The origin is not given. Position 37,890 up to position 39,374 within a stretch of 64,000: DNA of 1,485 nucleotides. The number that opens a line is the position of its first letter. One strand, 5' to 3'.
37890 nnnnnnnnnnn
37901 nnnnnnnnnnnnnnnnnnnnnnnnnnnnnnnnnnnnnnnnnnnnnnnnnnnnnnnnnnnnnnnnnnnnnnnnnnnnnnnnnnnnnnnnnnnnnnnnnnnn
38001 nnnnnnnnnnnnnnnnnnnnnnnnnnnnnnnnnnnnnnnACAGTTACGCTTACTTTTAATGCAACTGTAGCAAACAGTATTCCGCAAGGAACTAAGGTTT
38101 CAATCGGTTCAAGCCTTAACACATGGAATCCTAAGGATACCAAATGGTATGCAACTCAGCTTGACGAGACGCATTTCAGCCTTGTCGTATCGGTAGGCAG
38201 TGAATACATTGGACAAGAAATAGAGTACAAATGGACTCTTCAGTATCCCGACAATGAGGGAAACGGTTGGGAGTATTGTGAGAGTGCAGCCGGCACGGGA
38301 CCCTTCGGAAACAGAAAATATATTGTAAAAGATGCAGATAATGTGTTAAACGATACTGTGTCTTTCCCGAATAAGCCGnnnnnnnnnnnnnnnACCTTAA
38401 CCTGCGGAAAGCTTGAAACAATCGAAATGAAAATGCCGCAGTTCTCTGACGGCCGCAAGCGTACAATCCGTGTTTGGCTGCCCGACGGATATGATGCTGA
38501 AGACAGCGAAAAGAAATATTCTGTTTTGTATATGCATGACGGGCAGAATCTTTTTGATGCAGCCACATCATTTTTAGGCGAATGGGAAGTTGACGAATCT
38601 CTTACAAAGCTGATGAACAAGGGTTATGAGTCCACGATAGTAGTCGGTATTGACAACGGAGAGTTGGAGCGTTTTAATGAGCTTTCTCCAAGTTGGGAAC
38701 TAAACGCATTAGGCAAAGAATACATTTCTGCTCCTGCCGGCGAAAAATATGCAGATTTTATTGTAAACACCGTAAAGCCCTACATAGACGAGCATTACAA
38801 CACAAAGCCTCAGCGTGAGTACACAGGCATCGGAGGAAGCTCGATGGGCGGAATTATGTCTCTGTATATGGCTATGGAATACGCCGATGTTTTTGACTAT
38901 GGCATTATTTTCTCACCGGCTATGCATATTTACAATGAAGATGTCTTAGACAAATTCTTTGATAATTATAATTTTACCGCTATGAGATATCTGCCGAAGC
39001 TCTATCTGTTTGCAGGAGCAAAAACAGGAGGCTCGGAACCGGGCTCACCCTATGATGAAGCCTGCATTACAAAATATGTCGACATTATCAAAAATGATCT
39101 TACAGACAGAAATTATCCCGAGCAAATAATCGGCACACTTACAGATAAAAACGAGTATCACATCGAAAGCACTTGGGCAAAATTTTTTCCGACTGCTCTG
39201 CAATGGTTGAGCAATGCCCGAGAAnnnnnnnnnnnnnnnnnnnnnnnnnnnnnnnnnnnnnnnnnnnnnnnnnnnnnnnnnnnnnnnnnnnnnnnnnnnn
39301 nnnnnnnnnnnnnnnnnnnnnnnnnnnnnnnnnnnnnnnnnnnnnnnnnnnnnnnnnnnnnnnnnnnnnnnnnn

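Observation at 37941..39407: Dockerin-bearing esterase with a starch-binding-like module: a candidate non-glycosidase amylosome component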

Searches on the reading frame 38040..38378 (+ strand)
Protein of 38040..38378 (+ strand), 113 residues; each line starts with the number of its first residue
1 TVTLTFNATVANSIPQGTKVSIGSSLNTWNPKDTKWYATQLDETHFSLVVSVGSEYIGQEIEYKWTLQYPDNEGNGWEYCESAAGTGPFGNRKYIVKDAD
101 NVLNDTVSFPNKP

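Call 14: search_solved_structures(query=A2, max_evalue=10, show_alignments=4)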
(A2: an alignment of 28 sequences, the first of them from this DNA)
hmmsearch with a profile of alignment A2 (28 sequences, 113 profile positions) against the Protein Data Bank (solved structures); distinct sequences matched with E-value up to 10: 1.
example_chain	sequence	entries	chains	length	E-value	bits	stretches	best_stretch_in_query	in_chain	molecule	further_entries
2wan_A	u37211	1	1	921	2.1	11.4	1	24-65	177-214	PULLULANASE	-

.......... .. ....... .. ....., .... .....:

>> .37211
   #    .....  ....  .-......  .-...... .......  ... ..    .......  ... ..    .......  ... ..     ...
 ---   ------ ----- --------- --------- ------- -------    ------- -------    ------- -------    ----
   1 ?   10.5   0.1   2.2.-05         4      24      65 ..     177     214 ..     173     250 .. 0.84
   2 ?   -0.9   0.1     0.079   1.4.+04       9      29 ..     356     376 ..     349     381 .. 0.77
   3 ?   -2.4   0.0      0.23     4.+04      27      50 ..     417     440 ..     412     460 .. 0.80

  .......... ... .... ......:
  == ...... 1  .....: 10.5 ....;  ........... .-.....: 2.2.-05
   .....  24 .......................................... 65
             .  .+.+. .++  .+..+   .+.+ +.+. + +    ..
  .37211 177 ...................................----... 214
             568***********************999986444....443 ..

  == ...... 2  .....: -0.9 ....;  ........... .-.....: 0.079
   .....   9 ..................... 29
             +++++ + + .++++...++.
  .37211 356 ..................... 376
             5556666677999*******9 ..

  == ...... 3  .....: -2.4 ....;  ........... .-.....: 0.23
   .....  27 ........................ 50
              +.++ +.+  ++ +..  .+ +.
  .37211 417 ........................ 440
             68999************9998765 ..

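Call 34: predict_structure(alignment_id=A2)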
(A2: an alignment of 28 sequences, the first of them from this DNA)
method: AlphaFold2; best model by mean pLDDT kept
length: 113 residues; sequences in the alignment: 28
mean_pLDDT: 91.4   pTM: 0.85
mean pLDDT of the five models: 91.4, 90.8, 90.5, 89.9, 89.5
residues with pLDDT >= 90: 88; 70-90: 17; 50-70: 8; < 50: 0
segments of 3 or more residues with pLDDT < 50: none
pLDDT, mean of each block of 10 residues (from residue 1): 96 91 97 97 96 96 95 91 67 94 94 65
secondary structure, 60 per line:
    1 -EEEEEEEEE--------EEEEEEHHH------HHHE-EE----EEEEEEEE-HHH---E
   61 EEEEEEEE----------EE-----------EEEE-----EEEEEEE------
elements in order: E2-10 E19-24 E45-52 E60-68 E92-95 E101-107

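Call 36: fold_search(model_id=the predicted structure, library=pdb)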
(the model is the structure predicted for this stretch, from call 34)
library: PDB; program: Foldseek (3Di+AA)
matches with E <= 10: 1529; with E <= 0.001: 13
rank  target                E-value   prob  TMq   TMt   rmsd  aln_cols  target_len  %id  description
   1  2vn4_A                2.9e-05  1.00  0.63  0.14   3.9       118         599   15  Glycoside Hydrolase Family 15 Glucoamylase from Hypocrea jecorina (released 2008-05-20)
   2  2z0b_E                3.9e-05  1.00  0.61  0.64   5.4       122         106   11  Crystal structure of CBM20 domain of human putative glycerophosphodiester phosphodiesterase 5 (KIAA1434) (released 2008-05-06)
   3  2z0b_A                4.7e-05  1.00  0.63  0.64   4.4       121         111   12  Crystal structure of CBM20 domain of human putative glycerophosphodiester phosphodiesterase 5 (KIAA1434) (released 2008-05-06)
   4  6fhv_A                5.3e-05  1.00  0.67  0.15   3.7       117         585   20  Crystal structure of Penicillium oxalicum Glucoamylase (released 2018-05-09)
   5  8x8k_C                7.1e-05  1.00  0.61  0.69   3.7       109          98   10  Crystal structure of STBD1 CBM20 domain in complex with maltotetraose (released 2024-09-18)
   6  2z0b_B                9.5e-05  1.00  0.61  0.64   5.1       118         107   12  Crystal structure of CBM20 domain of human putative glycerophosphodiester phosphodiesterase 5 (KIAA1434) (released 2008-05-06)
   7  2z0b_F                2.3e-04  1.00  0.66  0.69   3.9       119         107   11  Crystal structure of CBM20 domain of human putative glycerophosphodiester phosphodiesterase 5 (KIAA1434) (released 2008-05-06)
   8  1cyg                  2.4e-04  1.00  0.56  0.12   4.3       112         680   14  CYCLODEXTRIN GLUCANOTRANSFERASE (E.C.2.4.1.19) (CGTASE) (released 1995-02-27)
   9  6fhw_B                3.1e-04  1.00  0.68  0.15   3.2       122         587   19  Structure of Hormoconis resinae Glucoamylase (released 2018-05-09)
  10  7czj_A                3.5e-04  1.00  0.63  0.72   3.2       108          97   15  The Crystal Structure of Family 20 CBM of Maltotetraose-forming Amylase from Pseudomonas Saccharophila STB07 (released 2021-09-08)
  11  8x8k_A                3.9e-04  1.00  0.63  0.72   3.4       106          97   11  Crystal structure of STBD1 CBM20 domain in complex with maltotetraose (released 2024-09-18)
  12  2z0b_C                6.3e-04  1.00  0.56  0.54   5.8       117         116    8  Crystal structure of CBM20 domain of human putative glycerophosphodiester phosphodiesterase 5 (KIAA1434) (released 2008-05-06)
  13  2z0b_D                7.5e-04  1.00  0.56  0.55   5.5       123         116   12  Crystal structure of CBM20 domain of human putative glycerophosphodiester phosphodiesterase 5 (KIAA1434) (released 2008-05-06)
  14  9g08_A                1.1e-03  1.00  0.62  0.02   4.6       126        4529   18  Structure of human RNF213 bound to the secreted effector IpaH1.4 from Shigella flexneri (released 2025-04-16)
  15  4rkk_C                1.4e-03  1.00  0.62  0.25   5.4       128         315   12  Structure of a product bound phosphatase (released 2015-01-07)
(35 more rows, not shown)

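Call 84: search_protein_families(library=pfam, alignment_id=A2, max_evalue=10)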
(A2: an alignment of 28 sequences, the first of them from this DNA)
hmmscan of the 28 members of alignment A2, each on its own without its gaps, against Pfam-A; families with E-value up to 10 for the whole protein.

A. member 1, seq(113 aa): 0 families

B. families by the number of members that match (of 28 scanned): 12 families
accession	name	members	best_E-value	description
PF22058.2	X25_BaPul_like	4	0.0089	Pullulanase X25 domain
PF00686.25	CBM_20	3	0.0014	Starch binding domain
PF16561.11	AMPK1_CBM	2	0.00018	Glycogen recognition site of AMP-activated protein kinase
PF02922.24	CBM_48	2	0.045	Carbohydrate-binding module 48 (Isoamylase N-terminal domain)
PF18998.6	Flg_new_2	1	0.0087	Divergent InlB B-repeat domain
PF22705.2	C2-set_3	1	0.016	Butyrophilin subfamily 3 member A2-like, Ig-C domain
PF10604.15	Polyketide_cyc2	1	0.017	Polyketide cyclase / dehydrase and lipid transport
PF25198.1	Spore_GerAC_N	1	0.04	Spore germination protein N-terminal domain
PF24519.1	Ig-like_Pom152_1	1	0.068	Nucleoporin pom152-like, first immunoglobulin-like domain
PF24547.1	DUF7601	1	0.12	Domain of unknown function (DUF7601)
PF14289.11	DUF4369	1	0.15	Domain of unknown function (DUF4369)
PF16640.11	Big_3_5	1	0.79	Bacterial Ig-like domain (group 3)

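Call 93: search_protein_representatives(alignment_id=A2)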
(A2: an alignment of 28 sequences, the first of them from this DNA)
Query: 28 sequences, 113 profile positions. Proteins with E-value up to 0.001 (for the whole library): 1930; up to 1e-10: 521; up to 1e-30: 72. The best 150 are listed.
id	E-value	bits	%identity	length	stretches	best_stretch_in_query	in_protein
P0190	9.7e-138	466.8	-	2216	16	2-111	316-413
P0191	7.4e-130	441.4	-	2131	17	2-110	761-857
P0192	1.6e-104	359.8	-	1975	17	2-104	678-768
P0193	8.7e-77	270.4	-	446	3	3-111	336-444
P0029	3.9e-66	236.1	-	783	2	2-113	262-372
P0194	5.1e-56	203.5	-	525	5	10-112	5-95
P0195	2.0e-55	201.6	-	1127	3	2-112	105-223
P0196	2.2e-50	185.4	-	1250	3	2-111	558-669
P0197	1.4e-48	179.6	-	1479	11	2-82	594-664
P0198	5.8e-48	177.6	-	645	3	2-112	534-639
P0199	1.9e-46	172.7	-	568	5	5-112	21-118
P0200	2.7e-45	169.0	-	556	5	9-98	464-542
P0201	2.7e-45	169.0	-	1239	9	4-65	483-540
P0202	1.8e-44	166.3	-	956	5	2-112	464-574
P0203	7.4e-44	164.3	-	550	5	4-110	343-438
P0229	9.6e-35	135.0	-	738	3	9-112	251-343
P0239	4.7e-33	129.5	-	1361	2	2-111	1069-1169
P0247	3.6e-32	126.7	-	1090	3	3-112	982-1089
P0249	4.0e-32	126.5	-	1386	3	1-111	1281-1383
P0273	2.1e-28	114.6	-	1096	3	2-111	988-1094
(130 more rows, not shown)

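Call 94: search_protein_families(library=pfam, proteins=[P0195, P0196, P0239, P0247, P0249, P0273, P0202, P0199, P0229], max_evalue=0.0001)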
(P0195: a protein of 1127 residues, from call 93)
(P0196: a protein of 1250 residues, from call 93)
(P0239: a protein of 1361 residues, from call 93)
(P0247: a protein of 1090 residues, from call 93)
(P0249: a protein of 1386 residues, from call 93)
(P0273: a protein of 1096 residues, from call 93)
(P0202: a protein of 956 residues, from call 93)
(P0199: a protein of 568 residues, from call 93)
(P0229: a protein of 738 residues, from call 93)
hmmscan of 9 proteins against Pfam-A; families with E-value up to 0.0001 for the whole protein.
P0195 (1127 aa): 2 families
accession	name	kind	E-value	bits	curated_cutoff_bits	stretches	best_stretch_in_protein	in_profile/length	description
PF00756.26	Esterase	-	4.3e-37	128.7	22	2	247-398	5-149/251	Putative esterase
PF00404.24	Dockerin_1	-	2.2e-11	44.2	22.9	1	34-88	1-55/57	Dockerin type I domain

P0196 (1250 aa): 2 families
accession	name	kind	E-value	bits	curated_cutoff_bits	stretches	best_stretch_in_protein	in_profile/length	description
PF20578.4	aBig_2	-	9e-38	128.4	27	3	374-453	2-87/89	Atrophied bacterial Ig domain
PF00756.26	Esterase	-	4.5e-17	63.1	22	1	700-885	7-195/251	Putative esterase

P0239 (1361 aa): 6 families
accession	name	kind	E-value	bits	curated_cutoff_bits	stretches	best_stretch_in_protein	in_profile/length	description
PF01640.23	Peptidase_C10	-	5.9e-27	95.6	26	1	363-558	4-194/194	Peptidase C10 family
PF06452.16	CBM9_1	-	5.8e-23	82.2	23.4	1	65-245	1-183/185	Carbohydrate family 9 binding domain-like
PF18962.6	Por_Secre_tail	-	2.1e-13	50.8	27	1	1291-1356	1-71/75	Secretion system C-terminal sorting domain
PF21471.3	Reelin_subrepeat-B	-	1.7e-08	34.7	27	0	280-314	55-77/127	Reelin subrepeat B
PF10342.15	Kre9_KNH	-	2.2e-06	28.7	24.6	1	269-341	10-92/94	Kre9/KNH-like N-terminal Ig-like domain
PF16409.10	DUF5017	-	5.5e-06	26.5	28.8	1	861-960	61-172/187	Domain of unknown function (DUF5017)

P0247 (1090 aa): 3 families
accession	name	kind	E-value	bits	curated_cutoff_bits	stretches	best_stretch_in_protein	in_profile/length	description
PF00395.25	SLH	-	5.7e-22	77.9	20.8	1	845-886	2-44/44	S-layer homology domain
PF00686.25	CBM_20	-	1.2e-18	67.1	23.3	2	981-1076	2-93/97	Starch binding domain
PF22058.2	X25_BaPul_like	-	6e-07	29.9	27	0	46-121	15-83/87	Pullulanase X25 domain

P0249 (1386 aa): 4 families
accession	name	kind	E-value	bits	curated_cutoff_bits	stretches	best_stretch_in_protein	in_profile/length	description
PF00128.31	Alpha-amylase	-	1.4e-55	189.8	22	1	184-633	1-412/446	Alpha amylase, catalytic domain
PF00686.25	CBM_20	-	3.9e-17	62.3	23.3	1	1051-1116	2-72/97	Starch binding domain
PF02903.20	Alpha-amylase_N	-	3.3e-07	31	23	1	49-135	17-100/120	Alpha amylase, N-terminal ig-like domain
PF00041.27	fn3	-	5e-07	30.3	25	1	951-1043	3-82/84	Fibronectin type III domain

P0273 (1096 aa): 4 families
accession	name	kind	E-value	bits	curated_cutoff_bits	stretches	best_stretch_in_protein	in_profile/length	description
PF00395.25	SLH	-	1.2e-28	99.2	20.8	3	857-897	2-43/44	S-layer homology domain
PF00686.25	CBM_20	-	6.8e-23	80.7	23.3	2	988-1079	2-90/97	Starch binding domain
PF22058.2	X25_BaPul_like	-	5.9e-10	39.6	27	0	1015-1061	13-60/87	Pullulanase X25 domain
PF20578.4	aBig_2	-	3.9e-06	27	27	1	408-463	36-88/89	Atrophied bacterial Ig domain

P0202 (956 aa): 1 family
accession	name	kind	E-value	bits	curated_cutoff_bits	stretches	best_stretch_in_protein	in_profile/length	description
PF20578.4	aBig_2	-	6.9e-47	157.6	27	3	706-788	5-88/89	Atrophied bacterial Ig domain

P0199 (568 aa): 2 families
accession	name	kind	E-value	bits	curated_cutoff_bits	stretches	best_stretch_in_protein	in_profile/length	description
PF22058.2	X25_BaPul_like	-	7.7e-08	32.8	27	0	371-412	16-58/87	Pullulanase X25 domain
PF16561.11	AMPK1_CBM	-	8.7e-05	23.1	26.8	0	33-87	10-61/85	Glycogen recognition site of AMP-activated protein kinase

P0229 (738 aa): 3 families
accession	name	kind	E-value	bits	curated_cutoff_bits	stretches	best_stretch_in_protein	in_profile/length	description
PF12833.13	HTH_18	-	3.7e-14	53.2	33.6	1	638-719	1-79/80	Helix-turn-helix domain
PF00165.29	HTH_AraC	-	4.4e-09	36.7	26.6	1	682-718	6-41/42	Bacterial regulatory helix-turn-helix proteins, AraC family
PF22058.2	X25_BaPul_like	-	3.4e-05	24.3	27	0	266-311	13-59/87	Pullulanase X25 domain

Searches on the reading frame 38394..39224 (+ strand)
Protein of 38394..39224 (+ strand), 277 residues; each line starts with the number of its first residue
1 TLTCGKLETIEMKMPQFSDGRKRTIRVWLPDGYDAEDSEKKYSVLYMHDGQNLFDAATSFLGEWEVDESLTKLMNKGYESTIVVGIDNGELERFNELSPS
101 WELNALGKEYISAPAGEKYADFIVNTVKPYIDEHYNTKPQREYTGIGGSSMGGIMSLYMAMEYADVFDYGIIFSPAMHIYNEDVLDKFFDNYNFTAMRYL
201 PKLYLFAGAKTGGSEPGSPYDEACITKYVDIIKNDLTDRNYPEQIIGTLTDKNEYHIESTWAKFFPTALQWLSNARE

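Call 72: search_solved_structures(query=A4, max_evalue=0.001, show_alignments=2)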
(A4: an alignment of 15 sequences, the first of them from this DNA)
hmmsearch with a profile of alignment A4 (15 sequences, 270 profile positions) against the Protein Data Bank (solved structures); distinct sequences matched with E-value up to 0.001: 35.
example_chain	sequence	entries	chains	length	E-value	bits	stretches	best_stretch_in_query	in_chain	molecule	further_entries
7b5v_A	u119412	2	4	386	1.8e-18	69.9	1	21-258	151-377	Carbohydrate Esterase family 1 protein with an N-terminal carbohydrate binding module fami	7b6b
6mot_A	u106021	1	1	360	6.3e-18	68.1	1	21-178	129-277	Isoamylase N-terminal domain protein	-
6mou_A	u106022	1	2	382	7.1e-18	68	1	21-178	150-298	Isoamylase N-terminal domain protein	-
8z91_A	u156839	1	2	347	4.6e-16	62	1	15-180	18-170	Esterase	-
1jjf_A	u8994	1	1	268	1.1e-15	60.8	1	117-224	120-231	ENDO-1,4-BETA-XYLANASE Z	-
1jt2_A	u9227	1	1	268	7.1e-15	58.1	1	117-224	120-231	PROTEIN (ENDO-1,4-BETA-XYLANASE Z)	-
7xrt_A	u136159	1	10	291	8.9e-15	57.8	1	20-266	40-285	Ferulic acid esterase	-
8bbp_A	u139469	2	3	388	2.2e-14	56.5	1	21-255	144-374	Ferulic acid esterase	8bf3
6rzn_A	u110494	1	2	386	2.5e-14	56.4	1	21-254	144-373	Ferulic acid esterase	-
8bbp_B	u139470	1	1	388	4.1e-14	55.6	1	21-255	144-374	Ferulic acid esterase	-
7xrv_A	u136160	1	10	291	5.6e-14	55.2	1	20-266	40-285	Ferulic acid esterase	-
6rzo_B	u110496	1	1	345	1.2e-13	54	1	20-260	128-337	Ferulic acid esterase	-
6ne9_A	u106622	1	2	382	1.5e-13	53.8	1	19-234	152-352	Isoamylase protein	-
6rzo_A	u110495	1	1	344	1.6e-13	53.7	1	20-226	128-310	Ferulic acid esterase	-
5vol_A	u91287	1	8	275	1.6e-12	50.4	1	17-184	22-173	Putative esterase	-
7e04_A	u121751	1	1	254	0.0006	22.3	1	130-172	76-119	Lipase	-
3u0v_A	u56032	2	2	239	0.00069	22.1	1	120-230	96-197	Lysophospholipase-like protein 1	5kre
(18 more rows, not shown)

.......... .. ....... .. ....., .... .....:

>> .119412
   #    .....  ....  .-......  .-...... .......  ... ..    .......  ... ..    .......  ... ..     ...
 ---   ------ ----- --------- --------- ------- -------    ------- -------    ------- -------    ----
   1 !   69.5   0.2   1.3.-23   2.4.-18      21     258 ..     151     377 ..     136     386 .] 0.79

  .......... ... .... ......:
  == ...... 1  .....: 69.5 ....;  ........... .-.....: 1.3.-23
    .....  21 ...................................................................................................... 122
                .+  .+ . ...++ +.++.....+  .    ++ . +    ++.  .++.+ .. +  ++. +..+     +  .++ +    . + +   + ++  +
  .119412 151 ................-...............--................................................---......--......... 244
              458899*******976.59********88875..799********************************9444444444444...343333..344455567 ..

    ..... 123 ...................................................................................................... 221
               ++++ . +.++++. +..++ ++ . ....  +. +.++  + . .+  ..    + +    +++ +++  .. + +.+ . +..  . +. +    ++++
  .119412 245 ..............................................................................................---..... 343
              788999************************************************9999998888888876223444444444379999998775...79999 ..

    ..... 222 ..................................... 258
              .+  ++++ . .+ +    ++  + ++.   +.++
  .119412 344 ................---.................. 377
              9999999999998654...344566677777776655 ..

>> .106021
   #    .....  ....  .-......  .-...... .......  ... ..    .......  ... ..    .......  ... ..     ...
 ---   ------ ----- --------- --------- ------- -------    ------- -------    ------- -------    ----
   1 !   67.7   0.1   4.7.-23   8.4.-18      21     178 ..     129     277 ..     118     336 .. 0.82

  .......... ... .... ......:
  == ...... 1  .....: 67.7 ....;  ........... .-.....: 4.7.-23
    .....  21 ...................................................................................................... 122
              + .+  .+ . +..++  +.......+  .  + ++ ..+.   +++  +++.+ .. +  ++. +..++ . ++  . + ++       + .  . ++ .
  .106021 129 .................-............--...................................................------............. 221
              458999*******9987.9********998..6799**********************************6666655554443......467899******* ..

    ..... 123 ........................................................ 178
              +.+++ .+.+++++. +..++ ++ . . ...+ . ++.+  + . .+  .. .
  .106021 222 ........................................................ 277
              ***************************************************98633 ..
